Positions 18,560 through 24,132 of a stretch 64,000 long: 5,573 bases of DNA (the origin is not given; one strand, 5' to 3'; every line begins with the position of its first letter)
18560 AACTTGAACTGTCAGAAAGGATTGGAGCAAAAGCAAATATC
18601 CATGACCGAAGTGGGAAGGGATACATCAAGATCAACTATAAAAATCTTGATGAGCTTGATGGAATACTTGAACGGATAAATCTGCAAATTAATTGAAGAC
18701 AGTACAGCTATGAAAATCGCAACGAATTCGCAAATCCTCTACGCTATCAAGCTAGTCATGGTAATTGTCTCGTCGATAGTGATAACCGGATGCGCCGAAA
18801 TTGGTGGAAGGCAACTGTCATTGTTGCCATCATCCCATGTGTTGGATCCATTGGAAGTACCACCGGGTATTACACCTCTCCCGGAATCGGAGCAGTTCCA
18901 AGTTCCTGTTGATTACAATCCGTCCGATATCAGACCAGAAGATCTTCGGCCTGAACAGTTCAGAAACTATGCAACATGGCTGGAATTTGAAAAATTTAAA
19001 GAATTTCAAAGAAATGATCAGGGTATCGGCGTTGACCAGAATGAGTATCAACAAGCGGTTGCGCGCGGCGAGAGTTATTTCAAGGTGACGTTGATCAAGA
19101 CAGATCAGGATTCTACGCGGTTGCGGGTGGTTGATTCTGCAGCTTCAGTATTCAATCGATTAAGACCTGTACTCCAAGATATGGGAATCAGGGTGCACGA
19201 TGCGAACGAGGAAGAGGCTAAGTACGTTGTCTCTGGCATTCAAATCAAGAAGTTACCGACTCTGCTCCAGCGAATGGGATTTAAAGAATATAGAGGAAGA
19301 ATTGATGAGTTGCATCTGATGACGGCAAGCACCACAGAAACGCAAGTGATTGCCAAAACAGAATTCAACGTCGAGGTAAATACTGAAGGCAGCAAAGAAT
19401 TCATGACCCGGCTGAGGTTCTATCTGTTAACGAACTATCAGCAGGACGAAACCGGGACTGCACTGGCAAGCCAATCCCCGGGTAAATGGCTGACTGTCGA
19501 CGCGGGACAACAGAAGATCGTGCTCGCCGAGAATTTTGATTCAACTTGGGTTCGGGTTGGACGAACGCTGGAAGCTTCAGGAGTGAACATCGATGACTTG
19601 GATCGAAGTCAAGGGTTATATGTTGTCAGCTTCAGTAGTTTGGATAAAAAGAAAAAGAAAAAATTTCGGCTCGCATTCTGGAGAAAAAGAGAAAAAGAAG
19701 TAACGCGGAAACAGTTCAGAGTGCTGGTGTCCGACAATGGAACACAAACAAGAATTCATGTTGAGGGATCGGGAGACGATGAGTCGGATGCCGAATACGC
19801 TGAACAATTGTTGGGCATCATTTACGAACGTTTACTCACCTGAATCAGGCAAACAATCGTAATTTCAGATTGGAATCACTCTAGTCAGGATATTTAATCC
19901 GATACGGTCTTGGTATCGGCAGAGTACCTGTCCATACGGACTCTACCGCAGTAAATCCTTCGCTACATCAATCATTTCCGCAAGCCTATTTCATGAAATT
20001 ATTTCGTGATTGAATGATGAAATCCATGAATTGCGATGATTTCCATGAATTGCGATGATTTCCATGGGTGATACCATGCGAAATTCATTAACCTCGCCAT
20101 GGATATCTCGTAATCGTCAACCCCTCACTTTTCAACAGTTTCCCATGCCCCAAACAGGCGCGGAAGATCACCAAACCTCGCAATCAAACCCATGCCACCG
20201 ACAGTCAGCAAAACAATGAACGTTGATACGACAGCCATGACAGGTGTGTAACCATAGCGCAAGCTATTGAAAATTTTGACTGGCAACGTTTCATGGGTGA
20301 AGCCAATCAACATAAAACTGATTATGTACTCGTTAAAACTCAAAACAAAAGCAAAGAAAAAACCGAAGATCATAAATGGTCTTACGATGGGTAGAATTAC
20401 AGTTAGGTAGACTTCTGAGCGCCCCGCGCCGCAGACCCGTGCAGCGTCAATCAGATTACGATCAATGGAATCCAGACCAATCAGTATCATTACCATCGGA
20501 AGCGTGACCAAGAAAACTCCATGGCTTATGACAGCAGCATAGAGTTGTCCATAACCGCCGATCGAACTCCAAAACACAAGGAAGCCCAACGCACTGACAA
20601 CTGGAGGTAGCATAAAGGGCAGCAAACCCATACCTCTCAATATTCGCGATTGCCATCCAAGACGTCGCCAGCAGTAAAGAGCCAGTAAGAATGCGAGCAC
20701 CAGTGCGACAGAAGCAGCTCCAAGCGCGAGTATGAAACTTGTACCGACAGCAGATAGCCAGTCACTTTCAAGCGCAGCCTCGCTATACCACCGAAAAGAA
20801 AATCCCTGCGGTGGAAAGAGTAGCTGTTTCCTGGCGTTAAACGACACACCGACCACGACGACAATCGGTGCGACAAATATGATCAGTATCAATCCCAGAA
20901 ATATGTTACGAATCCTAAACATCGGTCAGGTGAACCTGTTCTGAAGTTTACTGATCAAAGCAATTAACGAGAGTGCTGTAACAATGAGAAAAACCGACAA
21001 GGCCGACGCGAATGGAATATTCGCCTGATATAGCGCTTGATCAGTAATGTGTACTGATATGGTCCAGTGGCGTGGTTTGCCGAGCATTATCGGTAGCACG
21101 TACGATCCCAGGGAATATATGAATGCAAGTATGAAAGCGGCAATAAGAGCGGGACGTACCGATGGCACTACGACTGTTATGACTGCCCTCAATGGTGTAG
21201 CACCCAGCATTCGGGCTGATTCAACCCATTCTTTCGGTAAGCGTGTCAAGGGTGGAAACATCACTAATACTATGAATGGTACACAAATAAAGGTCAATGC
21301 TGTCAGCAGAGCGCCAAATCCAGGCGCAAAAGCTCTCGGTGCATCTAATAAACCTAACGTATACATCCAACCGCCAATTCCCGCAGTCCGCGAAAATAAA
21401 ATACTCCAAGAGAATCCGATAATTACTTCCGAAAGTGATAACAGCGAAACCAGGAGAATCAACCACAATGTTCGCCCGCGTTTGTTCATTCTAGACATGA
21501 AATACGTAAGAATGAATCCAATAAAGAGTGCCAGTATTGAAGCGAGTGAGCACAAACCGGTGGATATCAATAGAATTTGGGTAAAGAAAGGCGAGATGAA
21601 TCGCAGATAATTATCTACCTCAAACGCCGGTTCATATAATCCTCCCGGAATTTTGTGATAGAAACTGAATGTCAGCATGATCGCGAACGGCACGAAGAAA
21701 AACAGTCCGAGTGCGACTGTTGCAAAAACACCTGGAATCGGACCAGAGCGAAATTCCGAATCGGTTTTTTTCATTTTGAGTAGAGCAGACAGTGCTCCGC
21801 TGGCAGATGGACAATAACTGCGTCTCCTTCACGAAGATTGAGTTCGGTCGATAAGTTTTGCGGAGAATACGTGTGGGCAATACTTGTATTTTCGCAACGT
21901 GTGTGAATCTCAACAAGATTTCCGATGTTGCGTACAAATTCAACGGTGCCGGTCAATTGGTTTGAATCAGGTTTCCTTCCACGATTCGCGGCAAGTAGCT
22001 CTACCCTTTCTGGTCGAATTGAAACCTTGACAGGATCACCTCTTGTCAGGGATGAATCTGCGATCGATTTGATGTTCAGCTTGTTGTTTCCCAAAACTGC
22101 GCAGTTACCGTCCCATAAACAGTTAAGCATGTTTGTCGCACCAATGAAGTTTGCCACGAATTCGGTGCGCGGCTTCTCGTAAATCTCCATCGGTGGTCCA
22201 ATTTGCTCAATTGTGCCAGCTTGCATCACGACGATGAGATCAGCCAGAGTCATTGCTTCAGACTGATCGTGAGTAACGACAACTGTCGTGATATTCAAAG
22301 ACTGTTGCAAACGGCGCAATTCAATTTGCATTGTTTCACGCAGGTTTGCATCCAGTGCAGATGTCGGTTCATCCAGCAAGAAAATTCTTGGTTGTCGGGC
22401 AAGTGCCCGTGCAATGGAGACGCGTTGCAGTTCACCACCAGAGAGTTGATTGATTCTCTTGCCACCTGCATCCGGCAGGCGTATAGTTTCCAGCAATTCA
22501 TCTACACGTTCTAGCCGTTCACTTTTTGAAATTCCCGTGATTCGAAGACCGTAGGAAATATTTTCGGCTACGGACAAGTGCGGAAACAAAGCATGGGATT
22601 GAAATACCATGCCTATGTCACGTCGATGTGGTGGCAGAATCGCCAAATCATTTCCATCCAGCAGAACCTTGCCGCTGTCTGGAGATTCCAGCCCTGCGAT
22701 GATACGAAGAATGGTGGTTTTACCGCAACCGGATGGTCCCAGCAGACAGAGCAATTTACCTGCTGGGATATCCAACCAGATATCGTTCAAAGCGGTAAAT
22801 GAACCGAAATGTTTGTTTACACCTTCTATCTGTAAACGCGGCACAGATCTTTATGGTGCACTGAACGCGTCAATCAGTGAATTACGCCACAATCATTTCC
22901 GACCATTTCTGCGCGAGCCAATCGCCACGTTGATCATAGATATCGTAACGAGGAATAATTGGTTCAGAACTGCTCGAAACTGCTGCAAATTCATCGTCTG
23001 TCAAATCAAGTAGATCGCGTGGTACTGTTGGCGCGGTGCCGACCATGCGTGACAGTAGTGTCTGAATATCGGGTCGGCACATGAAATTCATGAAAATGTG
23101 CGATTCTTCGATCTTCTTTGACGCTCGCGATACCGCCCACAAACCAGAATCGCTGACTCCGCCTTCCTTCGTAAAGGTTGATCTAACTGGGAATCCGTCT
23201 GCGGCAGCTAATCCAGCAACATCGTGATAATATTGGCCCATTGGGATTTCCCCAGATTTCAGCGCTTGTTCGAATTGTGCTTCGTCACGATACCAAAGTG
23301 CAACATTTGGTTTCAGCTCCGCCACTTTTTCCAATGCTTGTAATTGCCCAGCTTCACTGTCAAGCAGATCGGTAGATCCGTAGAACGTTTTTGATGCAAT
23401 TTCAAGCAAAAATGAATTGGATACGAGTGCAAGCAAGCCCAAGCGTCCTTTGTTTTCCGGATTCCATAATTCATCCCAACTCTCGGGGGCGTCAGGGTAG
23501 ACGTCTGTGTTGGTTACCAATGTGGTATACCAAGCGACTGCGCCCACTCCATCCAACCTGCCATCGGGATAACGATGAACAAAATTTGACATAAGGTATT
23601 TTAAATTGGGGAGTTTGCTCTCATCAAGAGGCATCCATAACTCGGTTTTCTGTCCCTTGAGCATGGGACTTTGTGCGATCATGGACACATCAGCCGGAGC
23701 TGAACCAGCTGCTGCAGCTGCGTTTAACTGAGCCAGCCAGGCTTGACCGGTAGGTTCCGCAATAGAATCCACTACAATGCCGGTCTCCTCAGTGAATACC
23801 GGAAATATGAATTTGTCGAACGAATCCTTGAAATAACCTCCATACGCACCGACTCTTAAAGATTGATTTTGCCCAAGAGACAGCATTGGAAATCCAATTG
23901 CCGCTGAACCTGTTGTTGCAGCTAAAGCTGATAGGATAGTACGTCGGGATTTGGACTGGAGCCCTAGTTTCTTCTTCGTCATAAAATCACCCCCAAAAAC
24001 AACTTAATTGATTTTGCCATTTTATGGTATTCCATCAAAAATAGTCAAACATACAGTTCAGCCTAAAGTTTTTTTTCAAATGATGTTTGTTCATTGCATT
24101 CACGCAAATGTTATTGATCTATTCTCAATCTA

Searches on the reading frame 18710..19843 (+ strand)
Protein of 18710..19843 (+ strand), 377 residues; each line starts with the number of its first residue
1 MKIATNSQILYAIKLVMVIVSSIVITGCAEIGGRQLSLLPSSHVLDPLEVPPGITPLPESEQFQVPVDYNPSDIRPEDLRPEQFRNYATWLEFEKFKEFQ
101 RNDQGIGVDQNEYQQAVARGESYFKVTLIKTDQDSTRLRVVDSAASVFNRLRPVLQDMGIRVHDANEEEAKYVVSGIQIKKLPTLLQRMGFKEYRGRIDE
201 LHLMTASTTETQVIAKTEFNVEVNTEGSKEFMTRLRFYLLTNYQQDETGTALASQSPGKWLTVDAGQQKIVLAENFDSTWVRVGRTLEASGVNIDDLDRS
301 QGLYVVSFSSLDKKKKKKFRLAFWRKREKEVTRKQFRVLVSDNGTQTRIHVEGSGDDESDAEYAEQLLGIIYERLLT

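Call 65: search_protein_families(library=pfam, proteins=[window:18710-19843:+], max_evalue=0.00001)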
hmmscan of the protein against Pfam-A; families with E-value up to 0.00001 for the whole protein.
window:18710-19843:+ (377 aa): 1 family
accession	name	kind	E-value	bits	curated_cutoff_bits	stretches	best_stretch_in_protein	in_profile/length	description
PF06804.17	Lipoprotein_18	-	1.3e-16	60.9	25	1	255-368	208-316/323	NlpB/DapX lipoprotein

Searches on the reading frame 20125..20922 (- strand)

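Call 65: search_protein_families(library=pfam, proteins=[window:20125-20922:-], max_evalue=0.00001)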
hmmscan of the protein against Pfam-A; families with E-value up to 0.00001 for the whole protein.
window:20125-20922:- (265 aa): 1 family
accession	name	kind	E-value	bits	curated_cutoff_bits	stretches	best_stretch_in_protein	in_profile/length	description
PF00528.27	BPD_transp_1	-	5.1e-13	49.6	26.4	1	74-241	2-170/184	Binding-protein-dependent transport system inner membrane component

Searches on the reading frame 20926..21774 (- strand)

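Call 65: search_protein_families(library=pfam, proteins=[window:20926-21774:-], max_evalue=0.00001)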
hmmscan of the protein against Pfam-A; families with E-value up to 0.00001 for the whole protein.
window:20926-21774:- (282 aa): 1 family
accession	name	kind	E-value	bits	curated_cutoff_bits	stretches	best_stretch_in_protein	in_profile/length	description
PF00528.27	BPD_transp_1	-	1.4e-10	41.7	26.4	1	84-275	3-172/184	Binding-protein-dependent transport system inner membrane component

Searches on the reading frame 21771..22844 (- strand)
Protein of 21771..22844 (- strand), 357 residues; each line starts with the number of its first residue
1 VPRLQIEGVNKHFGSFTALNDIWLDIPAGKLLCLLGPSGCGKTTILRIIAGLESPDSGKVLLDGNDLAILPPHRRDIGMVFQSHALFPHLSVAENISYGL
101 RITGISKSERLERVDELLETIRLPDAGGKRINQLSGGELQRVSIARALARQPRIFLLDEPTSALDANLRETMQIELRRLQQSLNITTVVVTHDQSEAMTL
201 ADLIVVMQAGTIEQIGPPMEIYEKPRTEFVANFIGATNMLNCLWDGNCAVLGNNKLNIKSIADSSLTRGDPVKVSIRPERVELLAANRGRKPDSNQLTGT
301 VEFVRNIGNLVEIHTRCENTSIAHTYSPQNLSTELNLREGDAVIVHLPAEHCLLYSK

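Call 65: search_protein_families(library=pfam, proteins=[window:21771-22844:-], max_evalue=0.00001)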
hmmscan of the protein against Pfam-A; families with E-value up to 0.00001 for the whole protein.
window:21771-22844:- (357 aa): 3 families
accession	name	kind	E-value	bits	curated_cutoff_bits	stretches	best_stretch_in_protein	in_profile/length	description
PF00005.33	ABC_tran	-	1.6e-38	132.9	25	1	19-162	1-137/137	ABC transporter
PF08402.16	TOBE_2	-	4e-11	43.3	21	1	274-354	1-75/76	TOBE domain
PF13304.12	AAA_21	-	2.6e-06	28.2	27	0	32-52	2-22/304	AAA domain, putative AbiEii toxin, Type IV TA system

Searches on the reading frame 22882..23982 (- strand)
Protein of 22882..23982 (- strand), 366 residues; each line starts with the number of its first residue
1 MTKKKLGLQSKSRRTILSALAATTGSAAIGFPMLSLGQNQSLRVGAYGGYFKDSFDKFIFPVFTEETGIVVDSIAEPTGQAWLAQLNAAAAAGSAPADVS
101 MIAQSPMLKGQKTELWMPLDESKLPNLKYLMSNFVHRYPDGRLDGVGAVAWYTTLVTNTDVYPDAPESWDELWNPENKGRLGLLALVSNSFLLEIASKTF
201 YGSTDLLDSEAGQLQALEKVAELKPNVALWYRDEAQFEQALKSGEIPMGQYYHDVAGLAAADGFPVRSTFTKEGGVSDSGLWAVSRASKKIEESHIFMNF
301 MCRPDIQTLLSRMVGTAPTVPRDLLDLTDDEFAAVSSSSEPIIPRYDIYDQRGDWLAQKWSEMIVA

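Call 65: search_protein_families(library=pfam, proteins=[window:22882-23982:-], max_evalue=0.00001)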
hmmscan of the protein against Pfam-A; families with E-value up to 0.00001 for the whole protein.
window:22882-23982:- (366 aa): 3 families
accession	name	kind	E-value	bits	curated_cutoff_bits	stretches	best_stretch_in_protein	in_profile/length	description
PF13416.11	SBP_bac_8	-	7.4e-29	101.8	27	1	63-320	6-262/279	Bacterial extracellular solute-binding protein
PF01547.30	SBP_bac_1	-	2.8e-11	44.4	26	1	50-307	3-306/307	Bacterial extracellular solute-binding protein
PF13343.11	SBP_bac_6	-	1.3e-10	41.6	24.6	1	109-322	23-222/245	Bacterial extracellular solute-binding protein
